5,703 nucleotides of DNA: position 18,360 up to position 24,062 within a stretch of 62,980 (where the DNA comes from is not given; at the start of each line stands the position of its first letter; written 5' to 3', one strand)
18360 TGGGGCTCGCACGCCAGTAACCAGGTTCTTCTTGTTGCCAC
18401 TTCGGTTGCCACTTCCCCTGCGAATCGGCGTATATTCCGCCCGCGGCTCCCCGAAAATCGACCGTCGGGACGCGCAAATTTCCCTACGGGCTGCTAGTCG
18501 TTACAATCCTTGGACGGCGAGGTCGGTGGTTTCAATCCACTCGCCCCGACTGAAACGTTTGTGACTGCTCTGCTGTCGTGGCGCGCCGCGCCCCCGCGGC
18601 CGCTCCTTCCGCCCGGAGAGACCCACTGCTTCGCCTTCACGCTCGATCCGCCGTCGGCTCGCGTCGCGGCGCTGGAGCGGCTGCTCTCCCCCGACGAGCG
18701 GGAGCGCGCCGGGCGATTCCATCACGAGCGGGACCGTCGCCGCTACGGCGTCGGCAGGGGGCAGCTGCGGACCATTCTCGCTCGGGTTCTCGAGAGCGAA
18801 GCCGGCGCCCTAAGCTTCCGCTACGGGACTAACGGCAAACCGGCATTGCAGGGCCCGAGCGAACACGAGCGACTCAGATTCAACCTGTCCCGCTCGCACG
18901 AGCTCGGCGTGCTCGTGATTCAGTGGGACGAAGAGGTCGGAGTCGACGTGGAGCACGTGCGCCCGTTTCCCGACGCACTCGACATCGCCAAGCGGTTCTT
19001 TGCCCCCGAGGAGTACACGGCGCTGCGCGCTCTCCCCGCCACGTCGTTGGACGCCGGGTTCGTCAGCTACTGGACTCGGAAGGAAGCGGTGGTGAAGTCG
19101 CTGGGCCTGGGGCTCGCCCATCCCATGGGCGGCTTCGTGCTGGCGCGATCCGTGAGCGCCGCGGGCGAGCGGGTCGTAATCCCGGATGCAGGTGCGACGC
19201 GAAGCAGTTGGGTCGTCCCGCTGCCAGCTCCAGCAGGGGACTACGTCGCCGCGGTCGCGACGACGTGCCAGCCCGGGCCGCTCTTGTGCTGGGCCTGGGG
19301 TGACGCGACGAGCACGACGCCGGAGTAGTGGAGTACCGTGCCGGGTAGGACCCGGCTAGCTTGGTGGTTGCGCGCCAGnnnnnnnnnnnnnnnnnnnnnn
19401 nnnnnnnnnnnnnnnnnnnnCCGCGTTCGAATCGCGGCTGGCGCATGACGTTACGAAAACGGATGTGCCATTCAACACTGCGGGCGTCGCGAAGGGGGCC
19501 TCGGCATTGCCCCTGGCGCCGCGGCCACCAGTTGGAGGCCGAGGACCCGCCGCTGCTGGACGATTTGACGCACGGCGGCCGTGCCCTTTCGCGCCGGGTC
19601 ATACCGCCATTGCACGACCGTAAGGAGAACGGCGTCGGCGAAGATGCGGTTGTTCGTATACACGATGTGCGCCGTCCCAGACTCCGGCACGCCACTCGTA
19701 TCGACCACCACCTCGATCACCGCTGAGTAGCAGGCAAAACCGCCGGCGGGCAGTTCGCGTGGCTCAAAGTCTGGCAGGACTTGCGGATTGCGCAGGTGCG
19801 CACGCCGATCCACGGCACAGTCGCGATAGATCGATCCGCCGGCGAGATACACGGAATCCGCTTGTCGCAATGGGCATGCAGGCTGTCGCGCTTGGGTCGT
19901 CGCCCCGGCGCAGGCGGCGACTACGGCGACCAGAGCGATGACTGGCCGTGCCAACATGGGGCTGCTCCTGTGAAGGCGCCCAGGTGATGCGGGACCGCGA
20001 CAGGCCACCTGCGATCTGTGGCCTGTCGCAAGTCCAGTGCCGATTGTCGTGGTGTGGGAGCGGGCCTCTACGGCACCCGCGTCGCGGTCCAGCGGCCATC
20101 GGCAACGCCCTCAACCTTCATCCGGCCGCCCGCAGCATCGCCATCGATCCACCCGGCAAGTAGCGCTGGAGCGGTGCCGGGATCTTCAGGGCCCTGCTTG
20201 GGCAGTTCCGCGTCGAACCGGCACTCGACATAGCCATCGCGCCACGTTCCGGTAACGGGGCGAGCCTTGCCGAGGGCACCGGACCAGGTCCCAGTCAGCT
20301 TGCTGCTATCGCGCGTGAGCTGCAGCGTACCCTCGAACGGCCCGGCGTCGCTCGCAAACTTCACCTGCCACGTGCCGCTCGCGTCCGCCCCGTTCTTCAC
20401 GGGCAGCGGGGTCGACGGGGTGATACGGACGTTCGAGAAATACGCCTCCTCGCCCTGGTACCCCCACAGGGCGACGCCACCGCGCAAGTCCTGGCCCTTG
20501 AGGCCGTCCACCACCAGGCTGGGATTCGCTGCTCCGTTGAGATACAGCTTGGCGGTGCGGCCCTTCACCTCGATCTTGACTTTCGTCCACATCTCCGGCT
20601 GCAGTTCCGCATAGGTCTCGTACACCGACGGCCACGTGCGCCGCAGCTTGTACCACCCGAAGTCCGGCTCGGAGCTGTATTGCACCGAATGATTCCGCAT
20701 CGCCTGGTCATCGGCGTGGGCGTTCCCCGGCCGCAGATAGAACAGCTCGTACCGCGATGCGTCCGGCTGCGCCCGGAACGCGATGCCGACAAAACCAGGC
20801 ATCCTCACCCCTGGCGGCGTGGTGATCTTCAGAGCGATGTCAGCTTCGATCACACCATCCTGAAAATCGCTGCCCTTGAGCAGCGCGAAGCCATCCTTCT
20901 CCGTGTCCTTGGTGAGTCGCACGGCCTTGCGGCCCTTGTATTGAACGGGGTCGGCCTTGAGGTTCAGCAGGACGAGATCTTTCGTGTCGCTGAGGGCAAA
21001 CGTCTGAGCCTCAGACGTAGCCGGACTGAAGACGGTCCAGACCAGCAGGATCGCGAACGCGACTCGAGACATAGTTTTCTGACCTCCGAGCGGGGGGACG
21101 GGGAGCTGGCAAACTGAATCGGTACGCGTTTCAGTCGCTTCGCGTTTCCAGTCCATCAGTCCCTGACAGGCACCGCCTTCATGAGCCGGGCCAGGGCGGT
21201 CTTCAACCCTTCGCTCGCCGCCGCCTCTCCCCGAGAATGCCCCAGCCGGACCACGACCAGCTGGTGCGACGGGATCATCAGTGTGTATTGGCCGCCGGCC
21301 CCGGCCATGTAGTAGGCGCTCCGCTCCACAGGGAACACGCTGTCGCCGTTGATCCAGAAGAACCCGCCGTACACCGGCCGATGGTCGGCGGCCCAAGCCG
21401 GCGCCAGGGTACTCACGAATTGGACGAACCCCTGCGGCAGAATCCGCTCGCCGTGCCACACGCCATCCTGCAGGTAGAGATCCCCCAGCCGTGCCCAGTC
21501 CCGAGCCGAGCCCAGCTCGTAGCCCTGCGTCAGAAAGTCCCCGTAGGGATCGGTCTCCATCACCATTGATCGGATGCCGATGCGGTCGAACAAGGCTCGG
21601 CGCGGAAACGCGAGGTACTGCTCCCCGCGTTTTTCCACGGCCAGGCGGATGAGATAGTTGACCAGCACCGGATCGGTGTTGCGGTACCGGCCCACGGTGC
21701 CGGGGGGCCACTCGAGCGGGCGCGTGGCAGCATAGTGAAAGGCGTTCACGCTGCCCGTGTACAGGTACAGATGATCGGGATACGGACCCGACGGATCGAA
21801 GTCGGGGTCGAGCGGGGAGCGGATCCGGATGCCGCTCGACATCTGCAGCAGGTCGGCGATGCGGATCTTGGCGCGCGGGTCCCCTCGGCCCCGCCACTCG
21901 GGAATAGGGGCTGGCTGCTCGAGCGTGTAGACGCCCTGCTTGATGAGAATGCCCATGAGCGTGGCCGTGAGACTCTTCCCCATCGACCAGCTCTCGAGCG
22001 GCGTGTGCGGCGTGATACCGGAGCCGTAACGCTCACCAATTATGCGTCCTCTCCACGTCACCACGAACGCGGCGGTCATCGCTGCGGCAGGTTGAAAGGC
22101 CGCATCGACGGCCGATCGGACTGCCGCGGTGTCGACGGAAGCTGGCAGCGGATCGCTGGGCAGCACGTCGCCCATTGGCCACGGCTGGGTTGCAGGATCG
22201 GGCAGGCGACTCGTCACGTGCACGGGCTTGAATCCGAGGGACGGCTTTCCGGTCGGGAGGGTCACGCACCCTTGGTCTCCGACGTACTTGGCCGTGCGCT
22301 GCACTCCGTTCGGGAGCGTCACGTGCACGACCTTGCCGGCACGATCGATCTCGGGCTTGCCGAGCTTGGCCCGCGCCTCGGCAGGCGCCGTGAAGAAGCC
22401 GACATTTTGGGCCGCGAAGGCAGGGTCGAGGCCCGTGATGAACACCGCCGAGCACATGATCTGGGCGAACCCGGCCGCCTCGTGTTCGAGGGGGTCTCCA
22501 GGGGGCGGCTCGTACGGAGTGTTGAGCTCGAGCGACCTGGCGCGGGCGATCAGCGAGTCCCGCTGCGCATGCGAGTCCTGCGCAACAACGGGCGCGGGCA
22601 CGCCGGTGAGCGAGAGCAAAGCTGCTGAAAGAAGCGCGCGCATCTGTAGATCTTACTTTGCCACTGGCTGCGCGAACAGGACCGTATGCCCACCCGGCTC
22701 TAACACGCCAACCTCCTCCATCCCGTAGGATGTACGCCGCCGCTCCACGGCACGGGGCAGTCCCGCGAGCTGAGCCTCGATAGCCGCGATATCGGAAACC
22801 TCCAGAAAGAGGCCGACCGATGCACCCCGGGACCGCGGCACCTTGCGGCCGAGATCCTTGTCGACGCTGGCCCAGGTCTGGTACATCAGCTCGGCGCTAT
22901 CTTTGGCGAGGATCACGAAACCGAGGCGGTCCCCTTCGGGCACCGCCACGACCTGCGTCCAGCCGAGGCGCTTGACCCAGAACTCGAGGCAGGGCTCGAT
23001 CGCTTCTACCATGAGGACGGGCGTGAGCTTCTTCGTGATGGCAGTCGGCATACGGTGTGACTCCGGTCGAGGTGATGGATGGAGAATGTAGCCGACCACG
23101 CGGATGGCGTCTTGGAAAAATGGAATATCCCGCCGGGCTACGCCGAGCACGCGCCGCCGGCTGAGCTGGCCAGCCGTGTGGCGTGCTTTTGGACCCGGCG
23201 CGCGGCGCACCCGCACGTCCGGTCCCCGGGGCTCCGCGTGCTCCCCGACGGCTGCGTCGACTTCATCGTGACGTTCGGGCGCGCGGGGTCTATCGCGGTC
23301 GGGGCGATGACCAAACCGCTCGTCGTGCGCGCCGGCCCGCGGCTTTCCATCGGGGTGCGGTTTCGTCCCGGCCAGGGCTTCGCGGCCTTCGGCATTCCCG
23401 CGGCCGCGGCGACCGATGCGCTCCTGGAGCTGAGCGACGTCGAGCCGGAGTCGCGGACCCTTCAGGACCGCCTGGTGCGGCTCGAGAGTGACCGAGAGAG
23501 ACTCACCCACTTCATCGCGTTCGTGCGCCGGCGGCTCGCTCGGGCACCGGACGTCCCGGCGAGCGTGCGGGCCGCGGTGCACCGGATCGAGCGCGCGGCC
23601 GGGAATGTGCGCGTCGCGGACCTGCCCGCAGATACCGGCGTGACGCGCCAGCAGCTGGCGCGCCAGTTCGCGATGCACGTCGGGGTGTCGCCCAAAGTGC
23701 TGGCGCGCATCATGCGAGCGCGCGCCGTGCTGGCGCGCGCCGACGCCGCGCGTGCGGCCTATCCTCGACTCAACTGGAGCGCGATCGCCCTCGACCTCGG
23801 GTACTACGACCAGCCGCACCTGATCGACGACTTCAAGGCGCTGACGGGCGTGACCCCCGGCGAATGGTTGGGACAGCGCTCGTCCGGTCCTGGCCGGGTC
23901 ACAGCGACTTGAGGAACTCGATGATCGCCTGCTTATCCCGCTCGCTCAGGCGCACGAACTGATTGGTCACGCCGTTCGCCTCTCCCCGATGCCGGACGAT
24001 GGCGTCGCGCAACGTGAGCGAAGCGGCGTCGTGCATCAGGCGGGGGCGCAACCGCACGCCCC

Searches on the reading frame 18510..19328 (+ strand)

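Call 51: search_protein_families(library=pfam, proteins=[window:18510-19328:+], max_evalue=0.0001)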
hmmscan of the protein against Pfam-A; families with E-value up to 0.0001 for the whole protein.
window:18510-19328:+ (272 aa): 2 families
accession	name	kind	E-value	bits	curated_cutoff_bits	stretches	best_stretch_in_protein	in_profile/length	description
PF01648.25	ACPS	-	3.1e-17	63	25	1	143-249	2-110/111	4'-phosphopantetheinyl transferase superfamily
PF22624.1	AASDHPPT_N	-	1.1e-09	38.8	27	1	49-135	7-95/100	4'-phosphopantetheinyl transferase, N-terminal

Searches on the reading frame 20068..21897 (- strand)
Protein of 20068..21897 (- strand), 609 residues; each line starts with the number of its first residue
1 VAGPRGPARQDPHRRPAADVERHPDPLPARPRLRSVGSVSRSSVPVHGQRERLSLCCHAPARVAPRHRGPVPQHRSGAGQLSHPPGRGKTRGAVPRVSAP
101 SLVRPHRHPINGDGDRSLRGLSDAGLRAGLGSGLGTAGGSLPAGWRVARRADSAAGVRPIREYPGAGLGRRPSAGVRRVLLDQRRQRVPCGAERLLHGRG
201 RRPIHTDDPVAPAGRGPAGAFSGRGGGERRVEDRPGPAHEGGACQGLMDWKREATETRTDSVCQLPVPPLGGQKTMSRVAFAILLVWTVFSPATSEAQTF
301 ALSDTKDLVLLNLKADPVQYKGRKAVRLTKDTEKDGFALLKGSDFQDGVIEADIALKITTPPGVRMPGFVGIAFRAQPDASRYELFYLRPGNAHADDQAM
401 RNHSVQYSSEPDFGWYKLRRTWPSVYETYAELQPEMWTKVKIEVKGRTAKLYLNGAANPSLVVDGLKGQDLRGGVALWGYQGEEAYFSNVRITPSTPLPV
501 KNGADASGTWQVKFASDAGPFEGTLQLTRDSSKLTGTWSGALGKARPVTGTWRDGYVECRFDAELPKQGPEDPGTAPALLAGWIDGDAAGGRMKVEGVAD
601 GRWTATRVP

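Call 68: search_protein_families(library=pfam, proteins=[window:20068-21897:-], max_evalue=0.0001)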
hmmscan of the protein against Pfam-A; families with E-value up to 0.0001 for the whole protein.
window:20068-21897:- (609 aa): 1 family
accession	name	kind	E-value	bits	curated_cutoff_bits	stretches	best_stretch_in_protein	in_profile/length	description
PF06439.18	3keto-disac_hyd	-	4.4e-06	27.3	26.8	1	330-493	37-187/187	3-keto-disaccharide hydrolase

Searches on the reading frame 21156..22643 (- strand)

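Call 51: search_protein_families(library=pfam, proteins=[window:21156-22643:-], max_evalue=0.0001)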
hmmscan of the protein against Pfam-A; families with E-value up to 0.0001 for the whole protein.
window:21156-22643:- (495 aa): 1 family
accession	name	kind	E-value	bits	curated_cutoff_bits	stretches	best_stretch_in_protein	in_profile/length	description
PF00144.29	Beta-lactamase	-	3.7e-23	82.7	27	1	181-477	3-317/329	Beta-lactamase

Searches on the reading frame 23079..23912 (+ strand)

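Call 51: search_protein_families(library=pfam, proteins=[window:23079-23912:+], max_evalue=0.0001)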
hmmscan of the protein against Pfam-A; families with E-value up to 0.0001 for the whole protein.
window:23079-23912:+ (277 aa): 3 families
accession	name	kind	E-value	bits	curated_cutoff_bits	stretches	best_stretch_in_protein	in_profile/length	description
PF20240.3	DUF6597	-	1.5e-16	60.8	27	1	23-114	2-100/103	Domain of unknown function (DUF6597)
PF12833.13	HTH_18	-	3.8e-12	46.8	33.6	1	185-264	4-78/80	Helix-turn-helix domain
PF00165.29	HTH_AraC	-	2.3e-09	37.6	26.6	1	231-264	9-41/42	Bacterial regulatory helix-turn-helix proteins, AraC family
